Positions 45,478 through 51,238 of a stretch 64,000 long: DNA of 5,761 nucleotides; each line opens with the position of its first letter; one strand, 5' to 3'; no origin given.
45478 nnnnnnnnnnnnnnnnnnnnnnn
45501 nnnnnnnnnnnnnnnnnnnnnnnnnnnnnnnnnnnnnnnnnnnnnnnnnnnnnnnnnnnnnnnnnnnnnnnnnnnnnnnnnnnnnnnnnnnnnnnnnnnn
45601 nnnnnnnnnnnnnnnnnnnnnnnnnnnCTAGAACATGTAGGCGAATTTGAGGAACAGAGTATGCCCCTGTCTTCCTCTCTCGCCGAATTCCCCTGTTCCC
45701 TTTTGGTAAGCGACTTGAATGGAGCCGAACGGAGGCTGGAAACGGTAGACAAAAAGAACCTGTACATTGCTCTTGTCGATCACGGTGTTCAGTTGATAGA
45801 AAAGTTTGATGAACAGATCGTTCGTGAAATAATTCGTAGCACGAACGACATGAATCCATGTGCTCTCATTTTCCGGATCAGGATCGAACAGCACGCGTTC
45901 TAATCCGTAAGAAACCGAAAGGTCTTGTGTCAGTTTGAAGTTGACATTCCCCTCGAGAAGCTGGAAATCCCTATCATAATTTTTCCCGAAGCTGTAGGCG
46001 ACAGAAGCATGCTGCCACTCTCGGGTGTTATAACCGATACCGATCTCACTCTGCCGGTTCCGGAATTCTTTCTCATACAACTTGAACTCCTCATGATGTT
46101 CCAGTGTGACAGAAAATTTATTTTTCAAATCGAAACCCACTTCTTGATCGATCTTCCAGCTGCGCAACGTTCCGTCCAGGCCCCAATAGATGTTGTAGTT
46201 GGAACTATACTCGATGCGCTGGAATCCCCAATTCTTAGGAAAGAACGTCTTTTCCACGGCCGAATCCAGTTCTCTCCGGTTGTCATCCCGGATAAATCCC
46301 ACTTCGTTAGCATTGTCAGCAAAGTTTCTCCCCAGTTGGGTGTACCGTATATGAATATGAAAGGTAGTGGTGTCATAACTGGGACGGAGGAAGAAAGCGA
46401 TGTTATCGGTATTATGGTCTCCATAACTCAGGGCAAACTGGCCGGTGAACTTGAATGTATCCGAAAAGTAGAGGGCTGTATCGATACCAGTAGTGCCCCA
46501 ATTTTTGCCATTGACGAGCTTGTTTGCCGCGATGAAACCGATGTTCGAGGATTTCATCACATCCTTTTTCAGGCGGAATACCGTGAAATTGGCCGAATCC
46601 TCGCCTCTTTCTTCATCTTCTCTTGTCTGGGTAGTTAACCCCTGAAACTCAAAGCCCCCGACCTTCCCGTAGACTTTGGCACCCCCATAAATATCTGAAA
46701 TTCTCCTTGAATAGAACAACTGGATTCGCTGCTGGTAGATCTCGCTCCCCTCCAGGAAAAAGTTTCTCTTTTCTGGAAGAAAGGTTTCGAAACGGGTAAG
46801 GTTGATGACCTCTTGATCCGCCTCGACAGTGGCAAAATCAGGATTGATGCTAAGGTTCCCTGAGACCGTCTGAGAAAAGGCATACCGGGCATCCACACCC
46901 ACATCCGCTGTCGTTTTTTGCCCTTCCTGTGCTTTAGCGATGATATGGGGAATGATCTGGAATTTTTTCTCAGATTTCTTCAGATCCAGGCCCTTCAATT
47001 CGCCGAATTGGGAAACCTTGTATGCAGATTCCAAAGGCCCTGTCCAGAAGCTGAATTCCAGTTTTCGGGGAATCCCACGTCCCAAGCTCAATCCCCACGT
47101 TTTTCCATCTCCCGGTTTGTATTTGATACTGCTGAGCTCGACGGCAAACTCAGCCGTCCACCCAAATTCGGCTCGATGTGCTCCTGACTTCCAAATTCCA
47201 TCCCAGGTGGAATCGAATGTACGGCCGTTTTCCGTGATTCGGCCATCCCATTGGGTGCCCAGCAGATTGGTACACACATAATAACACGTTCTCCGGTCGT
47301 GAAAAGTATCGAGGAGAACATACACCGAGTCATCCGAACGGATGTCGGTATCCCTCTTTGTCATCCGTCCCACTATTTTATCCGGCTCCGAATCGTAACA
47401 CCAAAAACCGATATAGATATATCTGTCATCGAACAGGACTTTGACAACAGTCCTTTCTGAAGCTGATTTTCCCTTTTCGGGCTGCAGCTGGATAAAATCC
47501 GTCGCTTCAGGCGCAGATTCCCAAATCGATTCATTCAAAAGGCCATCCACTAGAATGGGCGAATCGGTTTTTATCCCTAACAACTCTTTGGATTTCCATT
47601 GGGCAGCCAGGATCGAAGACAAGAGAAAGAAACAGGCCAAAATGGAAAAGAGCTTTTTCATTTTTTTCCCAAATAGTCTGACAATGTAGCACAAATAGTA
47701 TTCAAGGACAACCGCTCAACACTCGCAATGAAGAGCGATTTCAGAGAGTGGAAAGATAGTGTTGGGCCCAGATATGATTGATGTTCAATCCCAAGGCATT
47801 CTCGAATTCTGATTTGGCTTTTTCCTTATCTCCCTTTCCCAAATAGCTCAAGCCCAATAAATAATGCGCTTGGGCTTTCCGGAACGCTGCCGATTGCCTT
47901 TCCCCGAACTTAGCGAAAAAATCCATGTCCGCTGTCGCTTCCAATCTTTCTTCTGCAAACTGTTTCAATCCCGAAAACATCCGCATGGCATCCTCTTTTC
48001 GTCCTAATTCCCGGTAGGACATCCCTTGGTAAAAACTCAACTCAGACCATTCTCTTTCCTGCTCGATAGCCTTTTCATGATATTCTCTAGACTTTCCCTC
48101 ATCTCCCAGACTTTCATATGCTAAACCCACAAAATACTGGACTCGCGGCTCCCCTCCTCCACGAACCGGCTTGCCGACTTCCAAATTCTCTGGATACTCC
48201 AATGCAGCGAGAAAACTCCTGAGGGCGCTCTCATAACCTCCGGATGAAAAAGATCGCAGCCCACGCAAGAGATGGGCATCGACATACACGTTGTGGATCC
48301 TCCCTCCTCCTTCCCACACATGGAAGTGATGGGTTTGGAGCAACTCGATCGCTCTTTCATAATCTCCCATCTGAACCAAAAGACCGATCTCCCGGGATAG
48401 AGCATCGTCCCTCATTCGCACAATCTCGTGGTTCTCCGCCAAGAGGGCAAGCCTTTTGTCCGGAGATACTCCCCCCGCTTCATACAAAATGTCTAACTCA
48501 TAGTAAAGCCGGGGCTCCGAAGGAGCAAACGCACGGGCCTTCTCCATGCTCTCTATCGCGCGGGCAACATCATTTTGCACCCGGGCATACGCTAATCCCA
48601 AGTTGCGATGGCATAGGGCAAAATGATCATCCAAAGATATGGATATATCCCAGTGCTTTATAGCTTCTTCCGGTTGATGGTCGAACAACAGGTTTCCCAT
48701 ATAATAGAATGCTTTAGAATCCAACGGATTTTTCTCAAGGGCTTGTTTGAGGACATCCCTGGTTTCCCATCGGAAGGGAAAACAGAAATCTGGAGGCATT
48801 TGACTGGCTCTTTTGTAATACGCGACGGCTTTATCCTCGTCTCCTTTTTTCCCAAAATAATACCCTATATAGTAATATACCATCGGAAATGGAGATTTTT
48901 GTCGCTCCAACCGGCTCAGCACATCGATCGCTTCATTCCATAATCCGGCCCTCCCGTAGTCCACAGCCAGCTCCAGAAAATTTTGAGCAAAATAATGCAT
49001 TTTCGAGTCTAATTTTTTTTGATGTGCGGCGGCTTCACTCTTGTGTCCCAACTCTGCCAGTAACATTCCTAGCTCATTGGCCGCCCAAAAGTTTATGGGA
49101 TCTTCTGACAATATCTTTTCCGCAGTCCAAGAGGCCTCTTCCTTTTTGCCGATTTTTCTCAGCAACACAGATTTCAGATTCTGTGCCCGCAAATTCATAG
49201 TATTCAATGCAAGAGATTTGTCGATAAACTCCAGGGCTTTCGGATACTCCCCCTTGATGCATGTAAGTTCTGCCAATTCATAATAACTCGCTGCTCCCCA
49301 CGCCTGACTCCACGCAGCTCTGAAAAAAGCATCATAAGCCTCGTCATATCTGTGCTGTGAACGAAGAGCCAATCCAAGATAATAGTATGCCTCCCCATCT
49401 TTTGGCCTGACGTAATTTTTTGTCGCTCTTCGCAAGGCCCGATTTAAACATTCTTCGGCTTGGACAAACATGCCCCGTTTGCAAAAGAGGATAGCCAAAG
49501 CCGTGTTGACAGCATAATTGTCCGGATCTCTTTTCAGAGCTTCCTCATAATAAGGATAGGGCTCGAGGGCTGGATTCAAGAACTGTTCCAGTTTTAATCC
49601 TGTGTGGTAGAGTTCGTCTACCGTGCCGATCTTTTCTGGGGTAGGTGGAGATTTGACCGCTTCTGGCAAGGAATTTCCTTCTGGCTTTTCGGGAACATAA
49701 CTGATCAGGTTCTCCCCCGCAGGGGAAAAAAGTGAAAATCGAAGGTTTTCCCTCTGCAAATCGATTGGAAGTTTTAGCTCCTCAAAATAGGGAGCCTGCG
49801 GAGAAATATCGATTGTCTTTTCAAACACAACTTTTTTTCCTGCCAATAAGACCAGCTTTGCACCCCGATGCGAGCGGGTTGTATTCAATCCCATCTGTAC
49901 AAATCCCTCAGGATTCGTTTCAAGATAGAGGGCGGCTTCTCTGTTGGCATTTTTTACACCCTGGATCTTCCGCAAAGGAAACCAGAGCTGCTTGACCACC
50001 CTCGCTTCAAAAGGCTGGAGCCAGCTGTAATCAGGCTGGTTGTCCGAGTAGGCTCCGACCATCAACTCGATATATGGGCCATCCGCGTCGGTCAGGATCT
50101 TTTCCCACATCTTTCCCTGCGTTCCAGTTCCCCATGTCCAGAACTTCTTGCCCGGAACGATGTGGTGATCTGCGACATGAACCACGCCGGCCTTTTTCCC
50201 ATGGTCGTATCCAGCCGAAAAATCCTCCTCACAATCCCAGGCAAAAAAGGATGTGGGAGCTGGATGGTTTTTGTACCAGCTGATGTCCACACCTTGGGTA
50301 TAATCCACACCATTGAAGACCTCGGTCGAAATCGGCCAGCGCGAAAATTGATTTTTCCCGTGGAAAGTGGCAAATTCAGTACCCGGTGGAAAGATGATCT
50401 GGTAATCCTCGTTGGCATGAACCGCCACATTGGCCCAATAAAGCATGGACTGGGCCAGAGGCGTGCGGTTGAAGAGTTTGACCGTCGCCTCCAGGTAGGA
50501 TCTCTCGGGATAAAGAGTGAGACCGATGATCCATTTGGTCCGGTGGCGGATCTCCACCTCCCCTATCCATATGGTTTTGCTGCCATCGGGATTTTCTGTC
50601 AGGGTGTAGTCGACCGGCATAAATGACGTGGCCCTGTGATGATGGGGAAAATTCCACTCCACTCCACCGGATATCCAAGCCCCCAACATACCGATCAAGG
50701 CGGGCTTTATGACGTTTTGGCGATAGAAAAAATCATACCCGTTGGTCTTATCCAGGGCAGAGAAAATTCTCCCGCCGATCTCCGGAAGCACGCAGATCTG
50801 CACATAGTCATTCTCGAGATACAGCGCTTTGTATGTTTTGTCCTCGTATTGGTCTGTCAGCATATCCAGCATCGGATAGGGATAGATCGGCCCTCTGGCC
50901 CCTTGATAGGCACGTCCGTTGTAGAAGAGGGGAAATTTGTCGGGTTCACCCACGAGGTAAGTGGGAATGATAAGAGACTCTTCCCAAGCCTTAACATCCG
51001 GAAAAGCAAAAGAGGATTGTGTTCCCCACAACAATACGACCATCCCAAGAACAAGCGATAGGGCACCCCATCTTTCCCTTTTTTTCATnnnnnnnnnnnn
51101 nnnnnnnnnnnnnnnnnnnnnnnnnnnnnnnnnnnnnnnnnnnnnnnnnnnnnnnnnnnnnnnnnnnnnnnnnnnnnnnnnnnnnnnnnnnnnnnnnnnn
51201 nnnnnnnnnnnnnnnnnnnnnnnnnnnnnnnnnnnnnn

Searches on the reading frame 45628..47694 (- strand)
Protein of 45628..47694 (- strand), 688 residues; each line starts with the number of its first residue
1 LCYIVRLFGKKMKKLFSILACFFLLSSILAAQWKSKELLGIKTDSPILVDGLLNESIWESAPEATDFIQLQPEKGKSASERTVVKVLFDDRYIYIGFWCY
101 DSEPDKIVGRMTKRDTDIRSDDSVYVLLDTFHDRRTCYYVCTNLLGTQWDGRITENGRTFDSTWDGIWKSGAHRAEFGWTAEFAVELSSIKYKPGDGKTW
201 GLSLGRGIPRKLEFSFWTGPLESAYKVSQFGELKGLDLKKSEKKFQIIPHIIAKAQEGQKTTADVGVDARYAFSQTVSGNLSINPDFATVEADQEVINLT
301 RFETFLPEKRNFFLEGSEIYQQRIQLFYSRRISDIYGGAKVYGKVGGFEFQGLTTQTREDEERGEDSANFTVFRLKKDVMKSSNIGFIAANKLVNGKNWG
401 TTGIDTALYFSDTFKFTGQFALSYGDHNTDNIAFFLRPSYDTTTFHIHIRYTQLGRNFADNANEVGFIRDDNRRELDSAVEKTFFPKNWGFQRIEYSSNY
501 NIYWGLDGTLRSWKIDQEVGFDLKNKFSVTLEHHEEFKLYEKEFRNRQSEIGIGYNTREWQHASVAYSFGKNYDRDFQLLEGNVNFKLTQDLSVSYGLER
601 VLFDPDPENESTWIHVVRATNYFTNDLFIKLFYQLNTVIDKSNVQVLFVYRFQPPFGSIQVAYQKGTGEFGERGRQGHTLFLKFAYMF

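Call 46: search_protein_families(library=pfam, proteins=[window:45628-47694:-], max_evalue=0.00001)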
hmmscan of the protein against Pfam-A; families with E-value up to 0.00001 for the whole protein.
window:45628-47694:- (688 aa): 2 families
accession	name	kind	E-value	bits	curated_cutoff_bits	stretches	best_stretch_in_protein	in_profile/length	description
PF19313.5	DUF5916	-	5e-21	75.5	22.6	1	253-334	16-96/572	Domain of unknown function (DUF5916)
PF06452.16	CBM9_1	-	1.4e-06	28.7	23.4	1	49-203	1-145/185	Carbohydrate family 9 binding domain-like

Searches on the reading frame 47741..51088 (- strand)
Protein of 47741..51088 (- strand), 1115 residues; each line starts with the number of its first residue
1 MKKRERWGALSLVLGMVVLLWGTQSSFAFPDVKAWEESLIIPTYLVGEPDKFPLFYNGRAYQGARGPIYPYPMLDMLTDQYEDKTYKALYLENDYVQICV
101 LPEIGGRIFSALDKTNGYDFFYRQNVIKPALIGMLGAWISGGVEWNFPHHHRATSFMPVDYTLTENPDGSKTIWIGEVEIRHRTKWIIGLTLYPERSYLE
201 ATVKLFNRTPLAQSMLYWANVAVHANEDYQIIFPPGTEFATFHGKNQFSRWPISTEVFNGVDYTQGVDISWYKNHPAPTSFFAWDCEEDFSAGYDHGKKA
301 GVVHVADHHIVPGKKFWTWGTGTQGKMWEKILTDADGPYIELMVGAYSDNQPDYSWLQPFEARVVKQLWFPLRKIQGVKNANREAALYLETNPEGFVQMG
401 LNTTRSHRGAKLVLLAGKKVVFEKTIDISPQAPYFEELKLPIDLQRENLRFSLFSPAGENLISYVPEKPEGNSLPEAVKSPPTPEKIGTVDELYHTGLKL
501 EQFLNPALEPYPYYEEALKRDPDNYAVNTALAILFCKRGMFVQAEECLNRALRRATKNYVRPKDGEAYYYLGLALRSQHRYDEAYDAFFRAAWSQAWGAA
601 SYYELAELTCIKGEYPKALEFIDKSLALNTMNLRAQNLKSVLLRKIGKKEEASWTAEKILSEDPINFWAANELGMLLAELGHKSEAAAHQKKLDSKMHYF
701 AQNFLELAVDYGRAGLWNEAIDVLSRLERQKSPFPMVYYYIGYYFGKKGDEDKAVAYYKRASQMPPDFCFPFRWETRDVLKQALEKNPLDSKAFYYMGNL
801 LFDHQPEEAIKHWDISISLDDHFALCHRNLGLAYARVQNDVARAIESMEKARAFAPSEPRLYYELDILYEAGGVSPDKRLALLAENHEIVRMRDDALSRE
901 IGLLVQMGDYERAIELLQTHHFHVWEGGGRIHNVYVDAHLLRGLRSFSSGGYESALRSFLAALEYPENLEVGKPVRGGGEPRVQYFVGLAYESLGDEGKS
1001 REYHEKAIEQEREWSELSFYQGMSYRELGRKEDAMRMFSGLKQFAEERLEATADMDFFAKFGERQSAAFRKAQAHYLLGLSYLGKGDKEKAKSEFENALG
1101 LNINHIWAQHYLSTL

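Call 46: search_protein_families(library=pfam, proteins=[window:47741-51088:-], max_evalue=0.00001)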
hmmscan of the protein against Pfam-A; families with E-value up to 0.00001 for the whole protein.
window:47741-51088:- (1115 aa): 15 families
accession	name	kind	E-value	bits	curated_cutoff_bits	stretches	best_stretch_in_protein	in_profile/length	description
PF17128.10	DUF5107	-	2.8e-63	214.2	24.4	1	67-356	5-285/310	Domain of unknown function (DUF5107)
PF07719.23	TPR_2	-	2.3e-27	93.2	27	0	1072-1104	1-33/34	Tetratricopeptide repeat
PF13431.12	TPR_17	-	1.3e-21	75.4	24.4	0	513-546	1-34/34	Tetratricopeptide repeat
PF13432.12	TPR_16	-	1.9e-21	76.6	32.7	0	531-597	3-62/65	Tetratricopeptide repeat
PF00515.34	TPR_1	-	3.8e-20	71.2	27.8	0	566-591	2-27/34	Tetratricopeptide repeat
PF13424.12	TPR_12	-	5.5e-18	65.4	30.1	1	529-586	7-66/77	Tetratricopeptide repeat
PF13181.12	TPR_8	-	2.5e-17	61.9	25.7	0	1072-1102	1-31/34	Tetratricopeptide repeat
PF14559.12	TPR_19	-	8.2e-13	48.9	25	1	512-557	12-57/68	Tetratricopeptide repeat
PF13428.12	TPR_14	-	9.2e-12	44.9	23.5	0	513-533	23-43/44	Tetratricopeptide repeat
PF13414.12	TPR_11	-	1.8e-11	43.9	26.8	0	807-836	11-40/42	TPR repeat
PF13174.12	TPR_6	-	1.9e-11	44.2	26.3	0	1019-1041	4-26/33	Tetratricopeptide repeat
PF21545.3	T7SS_EccA1_N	-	1e-07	32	27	0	527-592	170-232/272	T7SS, ESX-1 secretion system protein EccA1, N-terminal domain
PF25064.1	ARM_TT21_5th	-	2.7e-07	31.3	27.8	0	513-608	23-115/117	TT21 fifth ARM repeats domain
PF13176.12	TPR_7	-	1.6e-06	28.1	27.9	0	904-919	9-24/36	Tetratricopeptide repeat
PF12895.13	ANAPC3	-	5.8e-06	26.9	27.2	0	595-653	19-76/82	Anaphase-promoting complex, cyclosome, subunit 3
